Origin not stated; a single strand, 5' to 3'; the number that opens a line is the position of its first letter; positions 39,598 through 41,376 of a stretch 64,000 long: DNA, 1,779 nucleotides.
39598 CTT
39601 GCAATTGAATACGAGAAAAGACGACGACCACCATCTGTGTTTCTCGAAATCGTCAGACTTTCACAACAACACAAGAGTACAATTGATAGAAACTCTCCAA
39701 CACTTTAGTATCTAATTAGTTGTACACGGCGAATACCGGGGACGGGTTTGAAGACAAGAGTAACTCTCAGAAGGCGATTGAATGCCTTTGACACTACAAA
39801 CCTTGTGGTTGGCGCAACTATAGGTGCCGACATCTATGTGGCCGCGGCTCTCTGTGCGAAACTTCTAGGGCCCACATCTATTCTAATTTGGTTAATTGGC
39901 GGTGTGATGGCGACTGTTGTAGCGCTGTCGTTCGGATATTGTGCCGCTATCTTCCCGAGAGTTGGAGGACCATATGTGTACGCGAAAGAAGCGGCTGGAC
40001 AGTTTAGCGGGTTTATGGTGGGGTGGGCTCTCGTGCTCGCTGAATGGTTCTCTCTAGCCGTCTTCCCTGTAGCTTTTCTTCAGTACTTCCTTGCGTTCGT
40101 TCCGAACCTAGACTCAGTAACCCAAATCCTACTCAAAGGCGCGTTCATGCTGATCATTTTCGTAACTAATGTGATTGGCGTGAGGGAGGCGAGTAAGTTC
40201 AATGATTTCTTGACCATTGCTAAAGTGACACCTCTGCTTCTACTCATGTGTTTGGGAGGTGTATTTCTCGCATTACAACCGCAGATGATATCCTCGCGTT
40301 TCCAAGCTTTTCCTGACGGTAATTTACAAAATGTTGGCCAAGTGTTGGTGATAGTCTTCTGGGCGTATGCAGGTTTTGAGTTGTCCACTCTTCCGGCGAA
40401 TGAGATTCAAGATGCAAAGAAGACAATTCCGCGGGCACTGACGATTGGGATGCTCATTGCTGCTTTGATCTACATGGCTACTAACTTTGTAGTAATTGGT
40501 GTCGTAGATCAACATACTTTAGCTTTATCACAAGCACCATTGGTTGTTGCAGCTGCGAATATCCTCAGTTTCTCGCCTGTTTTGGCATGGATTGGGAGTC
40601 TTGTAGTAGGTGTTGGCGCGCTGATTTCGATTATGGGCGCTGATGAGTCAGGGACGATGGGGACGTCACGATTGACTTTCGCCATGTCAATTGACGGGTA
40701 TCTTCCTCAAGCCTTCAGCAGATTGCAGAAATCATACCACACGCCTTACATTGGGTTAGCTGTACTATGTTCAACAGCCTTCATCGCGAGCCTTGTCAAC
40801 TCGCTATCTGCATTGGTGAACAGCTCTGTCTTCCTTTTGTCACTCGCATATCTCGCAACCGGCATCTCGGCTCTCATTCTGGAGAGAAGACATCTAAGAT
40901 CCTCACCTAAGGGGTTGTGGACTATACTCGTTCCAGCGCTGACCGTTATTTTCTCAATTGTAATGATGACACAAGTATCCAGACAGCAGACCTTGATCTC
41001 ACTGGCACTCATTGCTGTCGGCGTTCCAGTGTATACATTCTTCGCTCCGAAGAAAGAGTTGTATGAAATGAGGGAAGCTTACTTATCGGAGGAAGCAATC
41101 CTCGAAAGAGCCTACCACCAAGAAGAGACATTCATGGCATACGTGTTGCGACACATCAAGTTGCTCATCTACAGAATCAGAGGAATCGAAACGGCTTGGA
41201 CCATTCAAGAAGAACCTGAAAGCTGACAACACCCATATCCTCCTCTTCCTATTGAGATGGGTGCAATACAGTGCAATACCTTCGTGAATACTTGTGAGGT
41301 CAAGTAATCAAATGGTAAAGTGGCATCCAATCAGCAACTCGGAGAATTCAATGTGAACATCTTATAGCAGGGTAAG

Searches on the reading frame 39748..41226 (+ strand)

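Call 57: search_protein_families(library=pfam, proteins=[window:39748-41226:+], max_evalue=0.00001)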
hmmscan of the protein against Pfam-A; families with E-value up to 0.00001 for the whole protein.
window:39748-41226:+ (492 aa): 2 families
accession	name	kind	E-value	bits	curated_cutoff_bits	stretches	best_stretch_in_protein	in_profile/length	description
PF13520.12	AA_permease_2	-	6.6e-49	167.4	27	1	11-408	1-402/427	Amino acid permease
PF00324.27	AA_permease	-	5.8e-33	114.7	24.6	1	21-370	7-366/470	Amino acid permease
